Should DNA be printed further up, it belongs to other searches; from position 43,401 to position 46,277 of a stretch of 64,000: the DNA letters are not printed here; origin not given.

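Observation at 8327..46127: Expanded DUF4838-like family (3 paralogs) co-localised with a second paralogous family of ~860-910 aa secreted proteins of unknown function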

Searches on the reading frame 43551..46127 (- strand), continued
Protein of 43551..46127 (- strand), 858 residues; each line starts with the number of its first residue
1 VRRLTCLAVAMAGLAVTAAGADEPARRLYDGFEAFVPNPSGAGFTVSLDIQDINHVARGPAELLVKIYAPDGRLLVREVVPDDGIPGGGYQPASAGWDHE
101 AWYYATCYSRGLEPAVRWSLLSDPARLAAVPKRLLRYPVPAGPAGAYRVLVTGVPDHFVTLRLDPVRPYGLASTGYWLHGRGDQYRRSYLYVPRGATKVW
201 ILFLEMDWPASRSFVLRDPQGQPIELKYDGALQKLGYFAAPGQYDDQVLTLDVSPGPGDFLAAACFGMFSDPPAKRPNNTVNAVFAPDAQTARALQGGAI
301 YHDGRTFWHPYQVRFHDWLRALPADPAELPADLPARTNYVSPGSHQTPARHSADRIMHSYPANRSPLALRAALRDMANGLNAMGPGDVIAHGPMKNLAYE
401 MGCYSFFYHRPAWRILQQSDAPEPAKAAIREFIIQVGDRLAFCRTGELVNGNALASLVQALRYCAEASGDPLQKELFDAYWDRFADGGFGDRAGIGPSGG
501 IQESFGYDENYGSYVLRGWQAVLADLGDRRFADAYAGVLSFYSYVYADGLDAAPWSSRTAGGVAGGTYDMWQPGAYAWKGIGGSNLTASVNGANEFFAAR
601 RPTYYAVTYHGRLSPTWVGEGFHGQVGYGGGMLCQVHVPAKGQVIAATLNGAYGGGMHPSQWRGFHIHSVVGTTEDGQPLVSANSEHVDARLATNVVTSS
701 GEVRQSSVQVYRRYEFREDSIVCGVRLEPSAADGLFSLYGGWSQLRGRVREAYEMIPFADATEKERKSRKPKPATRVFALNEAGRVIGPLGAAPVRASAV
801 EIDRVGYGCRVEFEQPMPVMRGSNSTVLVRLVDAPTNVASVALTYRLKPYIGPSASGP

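Call 42: fold_search(model_id=the predicted structure, library=pdb)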
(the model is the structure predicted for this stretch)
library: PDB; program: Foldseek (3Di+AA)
matches with E <= 10: 1041; with E <= 0.001: 62
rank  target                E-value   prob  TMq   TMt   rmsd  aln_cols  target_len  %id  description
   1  2wda_A                1.7e-08  1.00  0.31  0.35  12.3       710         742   14  The X-ray structure of the Streptomyces coelicolor A3 Chondroitin AC Lyase in Complex with Chondroitin sulphate (released 2010-04-21)
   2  8r71_A                1.1e-07  1.00  0.28  0.36  10.3       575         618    9  Polysaccharide lyase BtPL33HA (BT4410) Y291A with HAdp4 collected at 1.22 A (released 2024-12-04)
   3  8r70_A                2.1e-07  1.00  0.35  0.46  10.3       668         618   10  Polysaccharide lyase BtPL33HA (BT4410) Y291A with HA dp4 (released 2024-12-04)
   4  2x03_B                2.1e-07  1.00  0.29  0.32  12.5       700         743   12  The X-ray structure of the Streptomyces coelicolor A3 Chondroitin AC Lyase Y253A mutant (released 2010-08-18)
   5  2x03_A                2.2e-07  1.00  0.29  0.33  12.9       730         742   12  The X-ray structure of the Streptomyces coelicolor A3 Chondroitin AC Lyase Y253A mutant (released 2010-08-18)
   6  8r71_B                2.3e-07  1.00  0.27  0.36  10.2       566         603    9  Polysaccharide lyase BtPL33HA (BT4410) Y291A with HAdp4 collected at 1.22 A (released 2024-12-04)
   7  8r75_B                2.6e-07  1.00  0.28  0.36  10.0       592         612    9  Polysaccharide lyase BtPL33HA (BT4410) Apo form 1 (released 2024-12-04)
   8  8r6z_A                3.2e-07  1.00  0.35  0.47   7.8       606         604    9  Polysaccharide lyase BtPL33HA (BT4410) Apo form 2 (released 2024-12-04)
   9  6sd0_A                3.5e-07  0.99  0.19  0.15  26.5      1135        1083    8  Structure of beta-galactosidase from Thermotoga maritima. (released 2020-01-15)
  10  8r6z_B                4.3e-07  1.00  0.28  0.37  10.3       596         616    9  Polysaccharide lyase BtPL33HA (BT4410) Apo form 2 (released 2024-12-04)
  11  8r72_B                5.6e-07  1.00  0.27  0.35   9.9       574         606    8  Polysaccharide lyase BtPL33HA (BT4410) Y291A with HA dp4 collected at 1.33 A (released 2024-12-04)
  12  8r70_B                6.2e-07  1.00  0.26  0.35  10.1       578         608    9  Polysaccharide lyase BtPL33HA (BT4410) Y291A with HA dp4 (released 2024-12-04)
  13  7ufu_A                8.8e-07  0.92  0.14  0.12  26.9      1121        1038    9  Cryo-EM Structure of Bl_Man38A nucleophile mutant in complex with mannose at 2.7 A (released 2022-11-16)
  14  8r72_A                9.3e-07  1.00  0.33  0.43   9.0       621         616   10  Polysaccharide lyase BtPL33HA (BT4410) Y291A with HA dp4 collected at 1.33 A (released 2024-12-04)
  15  7ufr_A                1.1e-06  0.99  0.20  0.17  26.8      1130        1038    8  Cryo-EM Structure of Bl_Man38A at 2.7 A (released 2022-11-16)
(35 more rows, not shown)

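Call 57: search_protein_representatives(alignment_id=A1)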
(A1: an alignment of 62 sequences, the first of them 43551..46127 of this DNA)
Query: 62 sequences, 857 profile positions. Proteins with E-value up to 0.001 (for the whole library): 354; up to 1e-10: 211; up to 1e-30: 87. The best 150 are listed.
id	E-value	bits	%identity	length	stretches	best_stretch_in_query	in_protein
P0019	0.0e+00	1345.4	-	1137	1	8-854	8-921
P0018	0.0e+00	1299.1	-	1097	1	6-853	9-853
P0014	0.0e+00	1267.2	-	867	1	11-855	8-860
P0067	0.0e+00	1143.9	-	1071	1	18-854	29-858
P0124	0.0e+00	1130.8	-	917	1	14-852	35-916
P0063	0.0e+00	1124.6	-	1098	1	17-854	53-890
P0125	0.0e+00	1116.4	-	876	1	9-852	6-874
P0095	0.0e+00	1069.5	-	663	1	7-661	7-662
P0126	0.0e+00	1067.8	-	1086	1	15-854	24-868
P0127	0.0e+00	1049.5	-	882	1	10-852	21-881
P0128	0.0e+00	1045.8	-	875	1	5-852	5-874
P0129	3.5e-286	968.0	-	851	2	366-853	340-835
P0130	5.1e-274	927.8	-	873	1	13-853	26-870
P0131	1.1e-264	896.8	-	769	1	32-623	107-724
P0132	5.7e-240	815.1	-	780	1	124-853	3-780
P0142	1.2e-108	380.7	-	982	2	20-568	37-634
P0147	1.3e-95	337.5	-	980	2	20-534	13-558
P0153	1.9e-82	293.9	-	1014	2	15-576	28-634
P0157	2.7e-75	270.3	-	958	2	25-564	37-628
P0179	1.3e-44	168.8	-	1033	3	9-334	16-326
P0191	2.6e-39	151.3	-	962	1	7-334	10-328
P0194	1.0e-35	139.4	-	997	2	20-334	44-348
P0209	4.1e-30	120.8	-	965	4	285-558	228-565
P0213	3.5e-29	117.8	-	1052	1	24-336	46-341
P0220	1.6e-27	112.2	-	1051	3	32-340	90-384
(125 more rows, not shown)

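Call 59: search_protein_families(library=pfam, alignment_id=A2, max_evalue=0.01)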
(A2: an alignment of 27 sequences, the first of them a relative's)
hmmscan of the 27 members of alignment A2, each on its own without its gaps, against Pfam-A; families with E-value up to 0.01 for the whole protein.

A. member 1, P0142 (982 aa): 0 families

B. families by the number of members that match (of 27 scanned): 1 family
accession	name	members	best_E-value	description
PF14100.11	DUF6807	2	1.6e-05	Family of unknown function (DUF6807)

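Call 61: find_encoding_contigs(protein=P0024, flank=10000, max_places=1)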
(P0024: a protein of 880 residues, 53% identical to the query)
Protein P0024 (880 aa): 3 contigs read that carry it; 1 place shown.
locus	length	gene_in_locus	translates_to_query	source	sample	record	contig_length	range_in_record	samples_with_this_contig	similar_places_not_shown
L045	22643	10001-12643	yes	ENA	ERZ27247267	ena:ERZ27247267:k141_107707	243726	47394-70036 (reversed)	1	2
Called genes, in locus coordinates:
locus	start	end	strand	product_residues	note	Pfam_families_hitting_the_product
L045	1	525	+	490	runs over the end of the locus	PF12228:DUF3604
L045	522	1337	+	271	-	PF01256:Carb_kinase, PF02110:HK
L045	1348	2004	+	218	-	PF02581:TMP-TENI, PF03060:NMO (weak)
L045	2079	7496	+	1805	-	PF20773:InhA-like_MAM (faint), PF00754:F5_F8_type_C (faint), PF21471:Reelin_subrepeat-B (faint), PF16655:PhoD_N (faint), PF00041:fn3 (faint), PF25788:Ig_Rha78A_N (faint), PF19190:BACON_2 (faint)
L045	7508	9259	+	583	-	PF00999:Na_H_Exchanger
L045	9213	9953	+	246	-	-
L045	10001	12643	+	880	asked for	-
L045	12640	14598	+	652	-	PF16126:DUF4838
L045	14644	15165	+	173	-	-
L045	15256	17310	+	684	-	PF10162:G8 (faint)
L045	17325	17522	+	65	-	-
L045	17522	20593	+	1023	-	-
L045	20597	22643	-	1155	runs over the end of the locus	-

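Call 62: find_encoding_contigs(protein=P0053, flank=10000, max_places=1)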
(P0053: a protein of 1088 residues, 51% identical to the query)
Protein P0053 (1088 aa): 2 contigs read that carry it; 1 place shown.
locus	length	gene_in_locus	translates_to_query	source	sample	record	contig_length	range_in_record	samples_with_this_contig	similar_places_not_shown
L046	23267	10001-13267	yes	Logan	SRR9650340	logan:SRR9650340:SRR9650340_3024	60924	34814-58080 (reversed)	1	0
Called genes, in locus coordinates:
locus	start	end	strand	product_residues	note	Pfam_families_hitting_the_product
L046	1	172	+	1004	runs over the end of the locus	?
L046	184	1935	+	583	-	PF00999:Na_H_Exchanger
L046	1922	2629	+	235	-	-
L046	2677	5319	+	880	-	-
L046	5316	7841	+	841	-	PF16126:DUF4838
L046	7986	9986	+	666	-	PF10162:G8 (faint)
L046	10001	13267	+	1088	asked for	-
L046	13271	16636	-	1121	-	-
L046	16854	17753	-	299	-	-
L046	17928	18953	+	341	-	PF01408:GFO_IDH_MocA, PF02894:GFO_IDH_MocA_C, PF22725:GFO_IDH_MocA_C3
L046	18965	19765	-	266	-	PF01966:HD (faint)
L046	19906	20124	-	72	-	PF01106:NifU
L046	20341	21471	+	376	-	PF01408:GFO_IDH_MocA, PF22725:GFO_IDH_MocA_C3, PF02894:GFO_IDH_MocA_C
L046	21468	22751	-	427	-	-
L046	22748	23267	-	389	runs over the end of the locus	PF01208:URO-D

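Call 63: find_encoding_contigs(protein=P0061, flank=10000, max_places=1)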
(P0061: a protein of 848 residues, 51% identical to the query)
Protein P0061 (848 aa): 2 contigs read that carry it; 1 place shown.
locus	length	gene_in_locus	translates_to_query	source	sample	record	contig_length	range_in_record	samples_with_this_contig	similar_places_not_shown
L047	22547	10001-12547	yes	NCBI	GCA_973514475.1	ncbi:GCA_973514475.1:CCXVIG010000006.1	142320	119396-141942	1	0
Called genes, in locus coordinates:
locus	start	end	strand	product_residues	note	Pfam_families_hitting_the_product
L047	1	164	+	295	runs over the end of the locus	PF16745:RsgA_N (weak), PF03193:RsgA_GTPase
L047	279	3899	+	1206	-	PF02463:SMC_N, PF13175:AAA_15, PF13304:AAA_21 (weak), PF13476:AAA_23, PF13555:AAA_29 (weak), PF06470:SMC_hinge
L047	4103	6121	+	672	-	-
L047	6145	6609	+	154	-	PF13577:SnoaL_4 (weak), PF13474:SnoaL_3 (weak), PF14534:DUF4440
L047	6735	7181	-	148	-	-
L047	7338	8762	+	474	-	PF01011:PQQ (faint), PF13570:Beta-prop_ACSF4 (faint), PF13360:PQQ_2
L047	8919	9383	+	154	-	PF00334:NDK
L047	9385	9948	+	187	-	PF08207:EFP_N, PF01132:EFP, PF09285:Elong-fact-P_C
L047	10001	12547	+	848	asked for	-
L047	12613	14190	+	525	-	PF00389:2-Hacid_dh, PF02826:2-Hacid_dh_C, PF19304:PGDH_inter, PF01842:ACT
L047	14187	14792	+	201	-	PF21948:LplA-B_cat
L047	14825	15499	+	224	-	PF00072:Response_reg, PF00486:Trans_reg_C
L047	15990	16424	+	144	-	-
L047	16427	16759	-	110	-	-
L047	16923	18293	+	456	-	-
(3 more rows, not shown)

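Call 69: find_encoding_contigs(protein=P0142, flank=8000, max_places=2)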
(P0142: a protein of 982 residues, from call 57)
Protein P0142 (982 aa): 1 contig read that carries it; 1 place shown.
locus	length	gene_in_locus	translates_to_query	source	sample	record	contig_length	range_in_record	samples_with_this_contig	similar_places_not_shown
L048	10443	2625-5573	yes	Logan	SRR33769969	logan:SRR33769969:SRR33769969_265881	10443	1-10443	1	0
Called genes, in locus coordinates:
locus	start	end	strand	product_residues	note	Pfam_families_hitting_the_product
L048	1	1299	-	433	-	?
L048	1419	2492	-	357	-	PF00392:GntR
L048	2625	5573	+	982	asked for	-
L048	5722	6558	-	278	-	-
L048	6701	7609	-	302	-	PF22807:TrAA12 (faint), PF01436:NHL (faint), PF08450:SGL (weak), PF06739:SBBP (faint), PF09000:Cytotoxic (faint), PF20067:SSL_N (faint)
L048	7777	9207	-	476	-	PF02952:Fucose_iso_C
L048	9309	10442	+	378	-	?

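Call 80: list_cluster_members(proteins=[P0142, P0147, P0153, P0157, P0179, P0191, P0194, P0209, P0213, P0220])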
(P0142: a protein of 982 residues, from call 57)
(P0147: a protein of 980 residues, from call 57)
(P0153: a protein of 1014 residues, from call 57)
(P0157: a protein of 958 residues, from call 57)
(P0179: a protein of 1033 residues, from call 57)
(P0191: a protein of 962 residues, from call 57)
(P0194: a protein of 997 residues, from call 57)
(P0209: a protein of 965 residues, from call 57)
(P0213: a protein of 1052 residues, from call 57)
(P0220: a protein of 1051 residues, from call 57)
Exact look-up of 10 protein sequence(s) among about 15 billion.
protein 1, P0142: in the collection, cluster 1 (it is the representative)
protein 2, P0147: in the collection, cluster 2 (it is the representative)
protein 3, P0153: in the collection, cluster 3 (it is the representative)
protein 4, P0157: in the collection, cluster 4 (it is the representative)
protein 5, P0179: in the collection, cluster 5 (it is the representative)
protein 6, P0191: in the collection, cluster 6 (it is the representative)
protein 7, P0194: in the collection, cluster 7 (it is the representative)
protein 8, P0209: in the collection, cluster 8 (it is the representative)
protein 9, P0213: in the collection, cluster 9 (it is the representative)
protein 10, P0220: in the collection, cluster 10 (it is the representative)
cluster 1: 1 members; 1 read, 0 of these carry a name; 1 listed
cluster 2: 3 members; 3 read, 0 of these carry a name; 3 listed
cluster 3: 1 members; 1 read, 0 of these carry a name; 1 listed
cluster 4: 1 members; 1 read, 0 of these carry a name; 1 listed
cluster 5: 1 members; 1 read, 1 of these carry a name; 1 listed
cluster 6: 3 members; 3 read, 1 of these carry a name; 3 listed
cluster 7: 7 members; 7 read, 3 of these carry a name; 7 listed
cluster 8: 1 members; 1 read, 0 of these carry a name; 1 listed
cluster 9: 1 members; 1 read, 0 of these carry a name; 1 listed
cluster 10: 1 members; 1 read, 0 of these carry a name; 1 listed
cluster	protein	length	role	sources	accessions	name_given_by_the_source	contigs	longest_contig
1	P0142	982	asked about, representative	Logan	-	-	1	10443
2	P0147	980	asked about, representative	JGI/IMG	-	-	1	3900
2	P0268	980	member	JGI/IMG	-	-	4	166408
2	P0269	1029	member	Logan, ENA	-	-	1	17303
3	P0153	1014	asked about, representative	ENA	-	-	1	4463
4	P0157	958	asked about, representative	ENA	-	-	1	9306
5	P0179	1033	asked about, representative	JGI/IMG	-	hypothetical protein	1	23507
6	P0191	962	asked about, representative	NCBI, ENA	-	-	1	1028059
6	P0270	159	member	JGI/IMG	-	hypothetical protein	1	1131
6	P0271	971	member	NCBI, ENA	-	-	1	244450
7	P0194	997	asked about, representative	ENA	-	-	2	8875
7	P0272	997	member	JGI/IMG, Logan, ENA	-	hypothetical protein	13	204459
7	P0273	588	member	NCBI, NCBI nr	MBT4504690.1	MAG: hypothetical protein HOC74_43600, partial [Gemmatimonadetes bacterium] | hypothetical protein [Gemmatimonadota bacterium]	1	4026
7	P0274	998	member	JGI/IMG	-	hypothetical protein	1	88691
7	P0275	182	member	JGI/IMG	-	-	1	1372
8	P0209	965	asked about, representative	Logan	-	-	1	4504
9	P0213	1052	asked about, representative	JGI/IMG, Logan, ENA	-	-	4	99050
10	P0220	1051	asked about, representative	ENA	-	-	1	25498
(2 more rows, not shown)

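Call 91: search_protein_families(library=pfam, alignment_id=A4, max_evalue=5)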
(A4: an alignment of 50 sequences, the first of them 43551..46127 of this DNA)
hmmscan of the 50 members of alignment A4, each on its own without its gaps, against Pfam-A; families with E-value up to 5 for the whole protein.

A. member 1, window:43551-46127:- (858 aa): 1 family
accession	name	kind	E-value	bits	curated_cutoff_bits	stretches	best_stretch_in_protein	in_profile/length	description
PF20085.5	TGL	-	0.37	10.4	23.7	1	478-548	79-153/245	Protein-glutamine gamma-glutamyltransferase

B. families by the number of members that match (of 50 scanned): 12 families
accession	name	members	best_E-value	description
PF06452.16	CBM9_1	4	2.7e-06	Carbohydrate family 9 binding domain-like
PF20085.5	TGL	4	0.02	Protein-glutamine gamma-glutamyltransferase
PF24107.1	DUF7382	2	0.011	Domain of unknown function (DUF7382)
PF03505.20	Clenterotox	1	0.0043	Clostridium enterotoxin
PF05757.16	PsbQ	1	0.082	Oxygen evolving enhancer protein 3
PF23452.1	HPAT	1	0.084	Hydroxyproline O-arabinosyltransferase family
PF18603.7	LAL_C2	1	0.099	L-amino acid ligase C-terminal domain 2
PF01916.23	DS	1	0.11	Deoxyhypusine synthase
PF07944.18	Beta-AFase-like_GH127_cat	1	0.11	Beta-L-arabinofuranosidase, GH127 catalytic domain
PF12396.14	DUF3659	1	0.17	Protein of unknown function (DUF3659)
PF05629.16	Nanovirus_C8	1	0.27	Nanovirus component 8 (C8) protein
PF13604.12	AAA_30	1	0.47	AAA domain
